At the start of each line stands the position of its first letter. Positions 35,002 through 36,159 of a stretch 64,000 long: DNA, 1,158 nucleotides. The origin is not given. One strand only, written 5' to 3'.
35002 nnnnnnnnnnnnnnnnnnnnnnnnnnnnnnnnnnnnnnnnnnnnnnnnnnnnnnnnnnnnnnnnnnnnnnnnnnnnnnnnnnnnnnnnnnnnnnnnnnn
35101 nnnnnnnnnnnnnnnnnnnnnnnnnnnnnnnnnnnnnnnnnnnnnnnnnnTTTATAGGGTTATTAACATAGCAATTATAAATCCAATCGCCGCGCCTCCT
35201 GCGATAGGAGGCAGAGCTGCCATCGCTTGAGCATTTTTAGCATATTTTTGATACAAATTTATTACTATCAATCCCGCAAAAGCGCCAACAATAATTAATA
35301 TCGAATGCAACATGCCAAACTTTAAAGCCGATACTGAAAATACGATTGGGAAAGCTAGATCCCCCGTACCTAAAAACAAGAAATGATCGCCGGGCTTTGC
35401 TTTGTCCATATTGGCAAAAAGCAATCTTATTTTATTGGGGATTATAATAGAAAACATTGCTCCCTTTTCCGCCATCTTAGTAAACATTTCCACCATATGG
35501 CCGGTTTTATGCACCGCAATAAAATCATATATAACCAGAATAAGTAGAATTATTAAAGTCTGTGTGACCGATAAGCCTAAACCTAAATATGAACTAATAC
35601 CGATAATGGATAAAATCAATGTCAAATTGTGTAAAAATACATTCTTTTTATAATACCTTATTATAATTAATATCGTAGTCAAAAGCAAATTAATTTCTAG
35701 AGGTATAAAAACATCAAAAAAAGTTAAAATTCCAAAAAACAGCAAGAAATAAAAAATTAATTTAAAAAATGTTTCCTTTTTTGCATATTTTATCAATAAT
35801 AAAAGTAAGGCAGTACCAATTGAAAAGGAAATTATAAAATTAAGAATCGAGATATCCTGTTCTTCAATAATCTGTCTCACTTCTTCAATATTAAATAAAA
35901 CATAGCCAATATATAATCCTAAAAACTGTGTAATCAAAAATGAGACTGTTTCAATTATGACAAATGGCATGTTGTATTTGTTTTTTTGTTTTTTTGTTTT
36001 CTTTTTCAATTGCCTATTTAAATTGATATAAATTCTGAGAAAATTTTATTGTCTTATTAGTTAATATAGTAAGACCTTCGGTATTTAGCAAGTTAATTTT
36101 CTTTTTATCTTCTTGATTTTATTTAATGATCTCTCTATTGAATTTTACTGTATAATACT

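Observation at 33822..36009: Presenilin/SPP-like GxGD intramembrane protease encoded immediately upstream of a beta-propeller surface protein with a PEF-TM-basic C-terminal anchor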

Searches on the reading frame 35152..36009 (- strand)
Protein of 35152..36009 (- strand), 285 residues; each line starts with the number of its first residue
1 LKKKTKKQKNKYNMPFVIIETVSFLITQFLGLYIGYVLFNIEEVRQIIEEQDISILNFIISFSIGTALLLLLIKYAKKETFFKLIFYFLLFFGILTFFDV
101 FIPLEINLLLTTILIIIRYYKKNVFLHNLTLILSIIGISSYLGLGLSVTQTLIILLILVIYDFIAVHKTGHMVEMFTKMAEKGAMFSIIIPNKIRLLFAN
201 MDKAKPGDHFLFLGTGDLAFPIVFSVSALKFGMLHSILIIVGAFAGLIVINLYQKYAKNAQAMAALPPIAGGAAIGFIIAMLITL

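Call 3: search_protein_families(library=pfam, proteins=[window:35152-36009:-], max_evalue=1)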
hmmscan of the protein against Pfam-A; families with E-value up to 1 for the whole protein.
window:35152-36009:- (285 aa): 2 families
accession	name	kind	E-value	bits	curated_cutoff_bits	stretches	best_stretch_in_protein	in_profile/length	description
PF06550.16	SPP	-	1.5e-19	71.1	23.9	1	24-283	4-280/283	Signal-peptide peptidase, presenilin aspartyl protease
PF06836.17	DUF1240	-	0.27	12.4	24.3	1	2-39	32-69/95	Protein of unknown function (DUF1240)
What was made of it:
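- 35152..36009 (-): PSH/presenilin-family (MEROPS A22, PF06550) intramembrane aspartyl protease, 285 aa from a TTG start. NCBI's gene call is 272 aa, starting at M14. The basic N-terminal extension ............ (35971-36009) is conserved in orthologues P0122 and P0124. PF06550 71.1 bits, cutoff 23.9 (call 3).
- On MEROPS A22 / Pfam PF06550 (presenilin-SPP family, archaeal PSH type): 71.1 bits against a cutoff of 23.9; residues 24-283 match profile positions 4-280 of 283 (call 3).
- Checked: PF06550 scores 71.1 bits against a cutoff of 23.9 (call 3).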

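Call 4: search_protein_families(library=ncbifam, proteins=[window:35152-36009:-], max_evalue=1)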
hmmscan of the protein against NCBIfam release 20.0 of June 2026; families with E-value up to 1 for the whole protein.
window:35152-36009:- (285 aa): 1 family
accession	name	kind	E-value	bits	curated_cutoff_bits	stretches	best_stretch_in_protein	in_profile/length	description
NF041679.1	IMP_arch_presen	equivalog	5.5e-21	75.3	125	1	23-282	5-281/281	presenilin family intramembrane aspartyl protease PSH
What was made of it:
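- On NCBIfam NF041679 (equivalog: archaeal PSH): 75.3 bits against a cutoff of 125 (call 4).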

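Call 9: find_homologous_proteins(query=window:35152-36009:-)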
Query window:35152-36009:- (285 aa): 181 proteins with E <= 0.001 among 6288 candidates; the best 120 are listed.
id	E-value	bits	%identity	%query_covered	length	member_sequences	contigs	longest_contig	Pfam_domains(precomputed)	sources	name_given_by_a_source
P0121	4.8e-159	546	100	95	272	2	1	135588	PF06550.16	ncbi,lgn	-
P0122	3.2e-145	501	84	96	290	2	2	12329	PF06550.16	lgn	-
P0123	4.5e-141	487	84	96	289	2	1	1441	PF06550.16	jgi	-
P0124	5.7e-140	484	82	96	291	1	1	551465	PF06550.16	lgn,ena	-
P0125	1.1e-107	378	66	95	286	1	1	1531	PF06550.16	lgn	-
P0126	4.8e-82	294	52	99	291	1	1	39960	PF06550.16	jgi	jgi:presenilin-like A22 family membrane protease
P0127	4.8e-81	290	54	98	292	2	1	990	PF06550.16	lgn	-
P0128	3.3e-73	265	51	95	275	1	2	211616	PF06550.16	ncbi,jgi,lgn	ncbi:MAG: presenilin family intramembrane aspartyl protease [Patescibacteria group bacterium]|jgi:pr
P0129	4.1e-73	264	50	85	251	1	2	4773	PF06550.16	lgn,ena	-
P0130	4.4e-73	264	50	95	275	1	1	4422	PF06550.16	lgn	-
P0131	8.3e-72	260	52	92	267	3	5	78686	PF06550.16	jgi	-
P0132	1.8e-71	259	48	99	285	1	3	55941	PF06550.16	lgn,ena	-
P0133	3.2e-70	255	49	95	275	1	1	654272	PF06550.16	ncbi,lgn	-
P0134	5.1e-70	254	47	98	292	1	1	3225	PF06550.16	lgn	-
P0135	5.9e-70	254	48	94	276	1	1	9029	PF06550.16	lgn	-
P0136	1.3e-69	253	47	99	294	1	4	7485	PF06550.16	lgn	-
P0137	4.6e-68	248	49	95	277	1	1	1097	PF06550.16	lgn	-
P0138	9.4e-68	247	47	99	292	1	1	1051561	PF06550.16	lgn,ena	-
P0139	1.3e-62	230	47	88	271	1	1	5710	PF06550.16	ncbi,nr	ncbi:MAG: hypothetical protein HQ538_05340, partial [Parcubacteria group bacterium]|nr:hypothetical 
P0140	7.3e-54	201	42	99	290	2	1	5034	PF06550.16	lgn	-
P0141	7.0e-51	192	46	93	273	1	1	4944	PF06550.16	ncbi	-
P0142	2.5e-50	190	41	90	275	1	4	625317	PF06550.16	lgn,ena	-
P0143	6.2e-49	185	38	99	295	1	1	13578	PF06550.16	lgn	-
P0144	8.7e-48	181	38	97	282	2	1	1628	PF06550.16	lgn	-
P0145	6.1e-47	179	40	91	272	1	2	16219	PF06550.16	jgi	-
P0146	2.9e-46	176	50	68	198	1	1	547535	PF06550.16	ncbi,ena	-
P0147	3.7e-44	170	47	68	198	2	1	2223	PF06550.16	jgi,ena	-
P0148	1.9e-43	167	40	91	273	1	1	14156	PF06550.16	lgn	-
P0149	1.6e-39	154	39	92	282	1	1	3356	PF06550.16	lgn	-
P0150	3.1e-39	153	36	92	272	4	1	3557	PF06550.16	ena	-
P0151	3.4e-39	153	37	94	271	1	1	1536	PF04258.19,PF06550.16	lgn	-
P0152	4.9e-39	153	37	93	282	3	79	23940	PF06550.16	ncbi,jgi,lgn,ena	-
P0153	6.7e-39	152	37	84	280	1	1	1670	PF06550.16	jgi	-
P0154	1.3e-38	151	35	99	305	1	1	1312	PF06550.16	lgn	-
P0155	1.5e-38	151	39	81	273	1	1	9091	PF06550.16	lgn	-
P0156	1.7e-38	151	38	88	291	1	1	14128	PF06550.16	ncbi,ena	-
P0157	1.9e-38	151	38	93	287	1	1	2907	PF06550.16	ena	-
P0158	2.5e-38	150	36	93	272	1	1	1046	PF06550.16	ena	-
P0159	4.2e-38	150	37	90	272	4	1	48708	PF06550.16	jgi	jgi:presenilin-like A22 family membrane protease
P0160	6.0e-38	149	39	93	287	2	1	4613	PF06550.16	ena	-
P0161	9.9e-38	148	40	88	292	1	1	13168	PF06550.16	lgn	-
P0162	1.2e-37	148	35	93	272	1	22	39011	PF06550.16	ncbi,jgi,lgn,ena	-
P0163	3.0e-37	147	35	91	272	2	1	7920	PF06550.16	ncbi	-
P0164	3.0e-37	147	36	89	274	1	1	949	PF06550.16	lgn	-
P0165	4.8e-37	146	38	98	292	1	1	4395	PF06550.16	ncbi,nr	ncbi:MAG: presenilin family intramembrane aspartyl protease [Patescibacteria group bacterium]|nr:pre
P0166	1.0e-36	145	35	91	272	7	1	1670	PF06550.16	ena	-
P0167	1.0e-36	145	35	93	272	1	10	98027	PF06550.16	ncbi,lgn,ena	-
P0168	1.1e-36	145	34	99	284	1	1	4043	PF06550.16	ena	-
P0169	1.6e-36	144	36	93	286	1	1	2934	PF06550.16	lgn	-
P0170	1.8e-36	144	34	91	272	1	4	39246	PF06550.16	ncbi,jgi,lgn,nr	ncbi:MAG: hypothetical protein CXT77_00185 [uncultured DHVE6 group euryarchaeote]|jgi:presenilin-lik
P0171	2.3e-36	144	35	91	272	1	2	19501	PF06550.16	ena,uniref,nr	uniref:Uncharacterized protein n=1 Tax=uncultured marine group II/III euryarchaeote KM3_37_C11 TaxID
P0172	2.4e-36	144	36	91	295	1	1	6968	PF06550.16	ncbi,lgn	-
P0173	2.7e-36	144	34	99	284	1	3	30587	PF06550.16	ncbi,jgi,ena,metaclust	metaclust:\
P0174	3.2e-36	143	35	93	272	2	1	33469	PF06550.16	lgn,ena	-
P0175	3.4e-36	143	36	90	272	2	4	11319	PF06550.16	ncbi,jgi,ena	-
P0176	4.8e-36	143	34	99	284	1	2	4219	PF06550.16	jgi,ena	-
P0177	9.7e-36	142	34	99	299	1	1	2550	PF04258.19,PF06550.16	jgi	jgi:presenilin-like A22 family membrane protease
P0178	2.2e-35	141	36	82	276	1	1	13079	PF06550.16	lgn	-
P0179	7.8e-35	139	36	99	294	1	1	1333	PF06550.16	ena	-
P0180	1.1e-34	138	33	82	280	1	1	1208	PF06550.16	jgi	jgi:presenilin-like A22 family membrane protease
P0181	2.0e-34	138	37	98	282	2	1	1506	PF06550.16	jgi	-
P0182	2.0e-34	138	34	99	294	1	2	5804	PF06550.16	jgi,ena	-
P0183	2.3e-34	137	35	89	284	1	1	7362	PF06550.16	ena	-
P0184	3.2e-34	137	33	98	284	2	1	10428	PF06550.16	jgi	-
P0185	4.3e-34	137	35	98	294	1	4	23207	PF06550.16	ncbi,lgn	ncbi:MAG: presenilin family intramembrane aspartyl protease [Candidatus Paceibacterales bacterium]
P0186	1.0e-33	135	38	84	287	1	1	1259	PF06550.16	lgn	-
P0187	1.6e-33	135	35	84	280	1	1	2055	PF06550.16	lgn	-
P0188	1.7e-33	135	36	99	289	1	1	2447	PF06550.16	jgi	jgi:presenilin-like A22 family membrane protease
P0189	1.9e-33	134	35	86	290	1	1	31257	PF06550.16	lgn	-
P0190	2.4e-33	134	37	98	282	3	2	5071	PF06550.16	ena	-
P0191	2.5e-33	134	35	99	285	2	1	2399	PF06550.16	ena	-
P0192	3.6e-33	134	34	99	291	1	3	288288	PF06550.16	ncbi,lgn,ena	-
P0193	3.7e-33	133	32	99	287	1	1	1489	PF06550.16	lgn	-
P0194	4.6e-33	133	34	92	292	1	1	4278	PF06550.16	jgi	jgi:presenilin-like A22 family membrane protease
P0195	6.6e-33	133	34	97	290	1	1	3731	PF06550.16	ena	-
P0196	7.1e-33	133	33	84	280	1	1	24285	PF06550.16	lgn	-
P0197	7.3e-33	132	34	86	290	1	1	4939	PF06550.16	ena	-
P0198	8.0e-33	132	32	93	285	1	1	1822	PF06550.16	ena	-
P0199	1.4e-32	132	33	99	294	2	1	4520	PF06550.16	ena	-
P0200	1.6e-32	131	31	99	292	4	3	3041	PF06550.16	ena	-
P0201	1.8e-32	131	36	99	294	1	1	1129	PF06550.16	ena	-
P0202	2.8e-32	131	35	87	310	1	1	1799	PF06550.16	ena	-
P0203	3.6e-32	130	32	99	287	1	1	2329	PF06550.16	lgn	-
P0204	4.1e-32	130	35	99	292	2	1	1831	PF06550.16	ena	-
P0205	4.4e-32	130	38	85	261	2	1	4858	PF06550.16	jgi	-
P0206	6.3e-32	129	38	86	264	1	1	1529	PF06550.16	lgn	-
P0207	6.9e-32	129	35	95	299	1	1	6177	PF06550.16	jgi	jgi:presenilin-like A22 family membrane protease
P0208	9.0e-32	129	30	85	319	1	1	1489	PF06550.16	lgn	-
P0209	1.0e-31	129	35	97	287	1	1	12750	PF06550.16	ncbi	-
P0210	1.1e-31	129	32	99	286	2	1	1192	PF06550.16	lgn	-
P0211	1.6e-31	128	35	86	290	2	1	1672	PF06550.16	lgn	-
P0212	1.6e-31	128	33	93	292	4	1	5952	PF06550.16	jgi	-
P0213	1.7e-31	128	34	86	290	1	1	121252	PF06550.16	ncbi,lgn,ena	-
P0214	2.0e-31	128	34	96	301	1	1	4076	PF06550.16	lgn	-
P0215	2.1e-31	128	36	86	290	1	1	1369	PF06550.16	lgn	-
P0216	2.4e-31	128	35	99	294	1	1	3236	PF06550.16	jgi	jgi:presenilin-like A22 family membrane protease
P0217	2.5e-31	127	33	93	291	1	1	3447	PF06550.16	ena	-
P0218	2.7e-31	127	33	85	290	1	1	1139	PF06550.16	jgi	-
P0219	4.9e-31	127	33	86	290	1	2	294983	PF06550.16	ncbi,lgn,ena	-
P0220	7.2e-31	126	35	99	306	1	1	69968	PF06550.16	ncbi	ncbi:presenilin family intramembrane aspartyl protease [Patescibacteria group bacterium]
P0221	7.4e-31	126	33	93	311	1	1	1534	PF06550.16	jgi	-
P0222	8.5e-31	126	34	98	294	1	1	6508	PF06550.16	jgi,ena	-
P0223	9.5e-31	126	33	85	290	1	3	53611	PF06550.16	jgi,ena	-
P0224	1.5e-30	125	33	93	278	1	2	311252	PF06550.16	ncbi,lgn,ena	-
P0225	2.2e-30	124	33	98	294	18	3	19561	PF06550.16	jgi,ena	-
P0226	2.7e-30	124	35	93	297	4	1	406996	PF06550.16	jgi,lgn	jgi:presenilin-like A22 family membrane protease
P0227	3.0e-30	124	34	97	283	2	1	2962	PF06550.16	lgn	-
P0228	4.2e-30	123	33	94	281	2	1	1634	PF06550.16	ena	-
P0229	4.3e-30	123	32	86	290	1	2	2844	PF06550.16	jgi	-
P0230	4.6e-30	123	32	93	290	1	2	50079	PF06550.16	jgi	jgi:presenilin-like A22 family membrane protease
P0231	5.7e-30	123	32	86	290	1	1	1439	PF06550.16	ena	-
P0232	6.8e-30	123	31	98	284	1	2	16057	PF06550.16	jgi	jgi:presenilin-like A22 family membrane protease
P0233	8.1e-30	123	33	99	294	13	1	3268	PF06550.16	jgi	-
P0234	9.9e-30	122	35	97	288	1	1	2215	PF06550.16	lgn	-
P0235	1.1e-29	122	35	98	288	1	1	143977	PF06550.16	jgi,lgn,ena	-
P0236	1.3e-29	122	31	99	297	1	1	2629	PF06550.16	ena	-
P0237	1.9e-29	121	37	99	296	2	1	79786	PF06550.16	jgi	-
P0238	3.4e-29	120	31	99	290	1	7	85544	PF06550.16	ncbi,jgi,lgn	jgi:presenilin-like A22 family membrane protease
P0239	3.7e-29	120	36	99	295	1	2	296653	PF06550.16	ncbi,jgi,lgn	-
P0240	3.8e-29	120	33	86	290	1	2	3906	PF06550.16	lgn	-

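Call 11: find_encoding_contigs(protein=P0124, flank=6000, max_places=2)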
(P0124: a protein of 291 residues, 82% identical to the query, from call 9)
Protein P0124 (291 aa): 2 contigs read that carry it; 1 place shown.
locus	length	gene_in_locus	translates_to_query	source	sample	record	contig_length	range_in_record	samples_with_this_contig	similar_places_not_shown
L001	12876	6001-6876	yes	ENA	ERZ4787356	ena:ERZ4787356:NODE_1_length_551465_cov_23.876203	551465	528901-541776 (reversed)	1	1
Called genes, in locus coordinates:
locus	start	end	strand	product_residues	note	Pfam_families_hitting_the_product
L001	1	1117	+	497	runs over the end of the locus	PF00391:PEP-utilizers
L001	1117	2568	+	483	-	PF00391:PEP-utilizers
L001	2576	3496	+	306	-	-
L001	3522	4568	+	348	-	PF00391:PEP-utilizers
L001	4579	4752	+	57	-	-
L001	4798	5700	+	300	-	PF01256:Carb_kinase, PF02110:HK (weak)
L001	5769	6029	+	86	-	PF01035:DNA_binding_1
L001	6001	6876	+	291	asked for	PF06550:SPP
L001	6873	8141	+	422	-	-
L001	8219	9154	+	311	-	PF00005:ABC_tran, PF13304:AAA_21 (weak)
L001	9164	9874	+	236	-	PF12679:ABC2_membrane_2, PF12730:ABC2_membrane_4 (weak), PF12698:ABC2_membrane_3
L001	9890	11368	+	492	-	PF23357:DUF7088, PF09822:ABC_transp_aux, PF23355:IFT52_GIFT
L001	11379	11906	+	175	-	PF14238:DUF4340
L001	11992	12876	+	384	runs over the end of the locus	PF01261:AP_endonuc_2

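Call 12: find_encoding_contigs(protein=P0122, flank=6000, max_places=2)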
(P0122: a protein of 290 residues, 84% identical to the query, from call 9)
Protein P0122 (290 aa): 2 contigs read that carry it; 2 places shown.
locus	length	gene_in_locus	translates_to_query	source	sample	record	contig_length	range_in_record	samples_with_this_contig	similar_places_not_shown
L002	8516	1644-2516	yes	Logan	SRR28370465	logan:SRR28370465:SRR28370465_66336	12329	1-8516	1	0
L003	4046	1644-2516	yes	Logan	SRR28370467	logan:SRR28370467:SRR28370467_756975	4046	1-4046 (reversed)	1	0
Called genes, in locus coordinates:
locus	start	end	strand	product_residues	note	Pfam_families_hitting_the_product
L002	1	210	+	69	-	?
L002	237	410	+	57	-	-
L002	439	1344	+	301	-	PF01256:Carb_kinase, PF02110:HK (weak)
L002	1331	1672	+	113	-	PF01035:DNA_binding_1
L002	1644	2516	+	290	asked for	PF06550:SPP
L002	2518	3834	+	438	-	-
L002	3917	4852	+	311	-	PF00005:ABC_tran, PF13304:AAA_21 (weak)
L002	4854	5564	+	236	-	PF01061:ABC2_membrane, PF12679:ABC2_membrane_2, PF12730:ABC2_membrane_4 (weak), PF12698:ABC2_membrane_3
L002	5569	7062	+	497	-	PF23357:DUF7088, PF09822:ABC_transp_aux, PF23355:IFT52_GIFT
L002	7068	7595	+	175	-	PF14238:DUF4340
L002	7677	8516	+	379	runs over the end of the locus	PF01261:AP_endonuc_2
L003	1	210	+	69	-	?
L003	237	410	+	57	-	-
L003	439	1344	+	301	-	PF01256:Carb_kinase, PF02110:HK (weak)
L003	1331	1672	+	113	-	PF01035:DNA_binding_1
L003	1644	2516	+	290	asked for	PF06550:SPP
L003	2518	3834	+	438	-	-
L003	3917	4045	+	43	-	?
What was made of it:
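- Adjacency only at 82-84% protease identity (L001-L003, calls 11, 12).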

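Call 13: find_encoding_contigs(protein=P0126, flank=6000, max_places=2)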
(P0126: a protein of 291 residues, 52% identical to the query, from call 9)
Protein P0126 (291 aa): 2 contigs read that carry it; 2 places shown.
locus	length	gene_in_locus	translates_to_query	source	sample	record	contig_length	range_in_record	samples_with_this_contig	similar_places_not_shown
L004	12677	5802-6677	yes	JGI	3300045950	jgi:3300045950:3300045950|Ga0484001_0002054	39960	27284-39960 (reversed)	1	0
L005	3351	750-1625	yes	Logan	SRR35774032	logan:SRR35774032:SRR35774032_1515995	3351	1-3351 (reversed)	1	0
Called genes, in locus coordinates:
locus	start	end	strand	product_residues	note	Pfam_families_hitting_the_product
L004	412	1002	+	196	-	PF13545:HTH_Crp_2 (weak)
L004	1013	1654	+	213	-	-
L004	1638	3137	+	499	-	PF02518:HATPase_c (weak), PF13589:HATPase_c_3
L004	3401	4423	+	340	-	PF13581:HATPase_c_2 (weak), PF02518:HATPase_c, PF14213:DUF4325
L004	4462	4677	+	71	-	-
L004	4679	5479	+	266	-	PF01904:DUF72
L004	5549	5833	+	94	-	-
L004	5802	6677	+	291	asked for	PF06550:SPP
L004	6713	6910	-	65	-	-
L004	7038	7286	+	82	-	-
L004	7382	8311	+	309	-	PF00005:ABC_tran, PF13304:AAA_21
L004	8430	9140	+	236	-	PF01061:ABC2_membrane, PF12679:ABC2_membrane_2, PF12730:ABC2_membrane_4 (weak), PF13346:ABC2_membrane_5 (faint), PF12698:ABC2_membrane_3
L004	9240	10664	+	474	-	PF23357:DUF7088, PF09822:ABC_transp_aux, PF23355:IFT52_GIFT (weak), PF14258:DUF4350 (faint)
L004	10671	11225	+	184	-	PF14238:DUF4340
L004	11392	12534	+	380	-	PF01261:AP_endonuc_2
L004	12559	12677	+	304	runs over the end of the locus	PF00890:FAD_binding_2 (weak), PF01134:GIDA (faint), PF01266:DAO (weak), PF01946:Thi4 (faint), PF07992:Pyr_redox_2, PF12831:FAD_oxidored, PF13738:Pyr_redox_3, PF00070:Pyr_redox (weak), +3 more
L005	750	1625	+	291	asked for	PF06550:SPP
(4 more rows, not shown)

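Call 15: find_encoding_contigs(protein=P0128, flank=6000, max_places=1)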
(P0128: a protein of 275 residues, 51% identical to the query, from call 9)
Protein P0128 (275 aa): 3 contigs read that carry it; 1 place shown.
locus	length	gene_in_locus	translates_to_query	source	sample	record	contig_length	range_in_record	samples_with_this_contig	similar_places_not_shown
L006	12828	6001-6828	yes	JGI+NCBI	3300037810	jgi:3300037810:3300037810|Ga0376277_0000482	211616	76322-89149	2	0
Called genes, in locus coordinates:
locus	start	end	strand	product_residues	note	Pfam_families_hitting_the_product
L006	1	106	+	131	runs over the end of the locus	PF04977:DivIC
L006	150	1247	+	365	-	PF13624:SurA_N_3, PF13623:SurA_N_2, PF13145:Rotamase_2, PF13616:Rotamase_3, PF00639:Rotamase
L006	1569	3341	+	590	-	-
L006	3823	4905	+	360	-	PF18854:baeRF_family10, PF03464:eRF1_2 (faint), PF18845:baeRF_family3, PF18856:baeRF_family12, PF10116:Host_attach, PF03465:eRF1_3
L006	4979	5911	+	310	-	PF01256:Carb_kinase, PF02110:HK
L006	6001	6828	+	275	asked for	PF06550:SPP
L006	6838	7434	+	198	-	PF01966:HD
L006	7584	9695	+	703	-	PF13287:Fn3_assoc, PF13290:CHB_HEX_C_1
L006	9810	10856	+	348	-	PF00579:tRNA-synt_1b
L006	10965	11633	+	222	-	-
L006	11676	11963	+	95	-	-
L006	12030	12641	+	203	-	-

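Call 16: find_encoding_contigs(protein=P0133, flank=6000, max_places=1)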
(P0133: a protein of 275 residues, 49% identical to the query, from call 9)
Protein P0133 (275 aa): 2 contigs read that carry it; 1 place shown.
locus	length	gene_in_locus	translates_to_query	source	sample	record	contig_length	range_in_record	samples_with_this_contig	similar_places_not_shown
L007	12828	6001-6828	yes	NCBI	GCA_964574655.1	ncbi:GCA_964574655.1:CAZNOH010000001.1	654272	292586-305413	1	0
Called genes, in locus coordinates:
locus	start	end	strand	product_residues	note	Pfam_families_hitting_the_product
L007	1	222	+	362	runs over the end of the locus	PF13623:SurA_N_2, PF13624:SurA_N_3, PF13145:Rotamase_2, PF13616:Rotamase_3, PF00639:Rotamase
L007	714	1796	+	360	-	PF18854:baeRF_family10, PF03464:eRF1_2 (weak), PF18845:baeRF_family3 (weak), PF18846:baeRF_family5 (faint), PF10116:Host_attach, PF18859:acVLRF1 (weak), PF18856:baeRF_family12, PF03465:eRF1_3 (weak)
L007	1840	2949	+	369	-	PF12704:MacB_PCD, PF02687:FtsX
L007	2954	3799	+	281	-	PF00005:ABC_tran, PF13304:AAA_21 (faint), PF04945:YHS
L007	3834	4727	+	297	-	PF01256:Carb_kinase, PF02110:HK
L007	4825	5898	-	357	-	PF01966:HD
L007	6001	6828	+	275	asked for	PF06550:SPP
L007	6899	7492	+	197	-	PF01966:HD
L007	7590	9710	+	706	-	PF13287:Fn3_assoc, PF13290:CHB_HEX_C_1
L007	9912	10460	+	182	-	-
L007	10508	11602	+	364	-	PF00291:PALP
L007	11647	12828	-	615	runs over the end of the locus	PF03485:Arg_tRNA_synt_N, PF00750:tRNA-synt_1d, PF05746:DALR_1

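Call 17: find_encoding_contigs(protein=P0138, flank=6000, max_places=1)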
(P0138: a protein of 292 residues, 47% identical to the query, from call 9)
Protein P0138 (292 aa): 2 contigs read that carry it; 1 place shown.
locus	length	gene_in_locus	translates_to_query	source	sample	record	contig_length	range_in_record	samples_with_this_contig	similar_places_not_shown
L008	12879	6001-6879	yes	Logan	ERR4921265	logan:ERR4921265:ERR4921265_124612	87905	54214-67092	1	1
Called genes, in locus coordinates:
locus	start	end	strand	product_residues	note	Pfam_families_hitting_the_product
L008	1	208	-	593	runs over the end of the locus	PF00009:GTP_EFTU, PF01926:MMR_HSR1, PF03144:GTP_EFTU_D2, PF22042:EF-G_D2, PF00679:EFG_C, PF21018:BipA_C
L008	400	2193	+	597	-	PF00009:GTP_EFTU, PF01926:MMR_HSR1 (faint), PF03144:GTP_EFTU_D2, PF22042:EF-G_D2 (faint), PF14492:EFG_III (weak), PF00679:EFG_C, PF06421:LepA_C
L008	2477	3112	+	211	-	PF03703:bPH_2 (weak)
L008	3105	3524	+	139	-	PF04977:DivIC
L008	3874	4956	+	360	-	PF18854:baeRF_family10, PF18845:baeRF_family3 (weak), PF18856:baeRF_family12 (faint), PF18859:acVLRF1, PF03465:eRF1_3 (weak)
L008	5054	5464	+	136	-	PF00472:RF-1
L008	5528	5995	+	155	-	PF13205:Big_5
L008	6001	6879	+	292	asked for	PF06550:SPP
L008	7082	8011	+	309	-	PF00005:ABC_tran, PF13304:AAA_21 (weak)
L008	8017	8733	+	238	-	PF01061:ABC2_membrane (weak), PF12679:ABC2_membrane_2, PF12698:ABC2_membrane_3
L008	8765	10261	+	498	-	PF23357:DUF7088, PF09822:ABC_transp_aux, PF23355:IFT52_GIFT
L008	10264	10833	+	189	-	PF14238:DUF4340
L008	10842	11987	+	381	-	PF01261:AP_endonuc_2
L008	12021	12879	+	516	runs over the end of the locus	PF01564:Spermine_synth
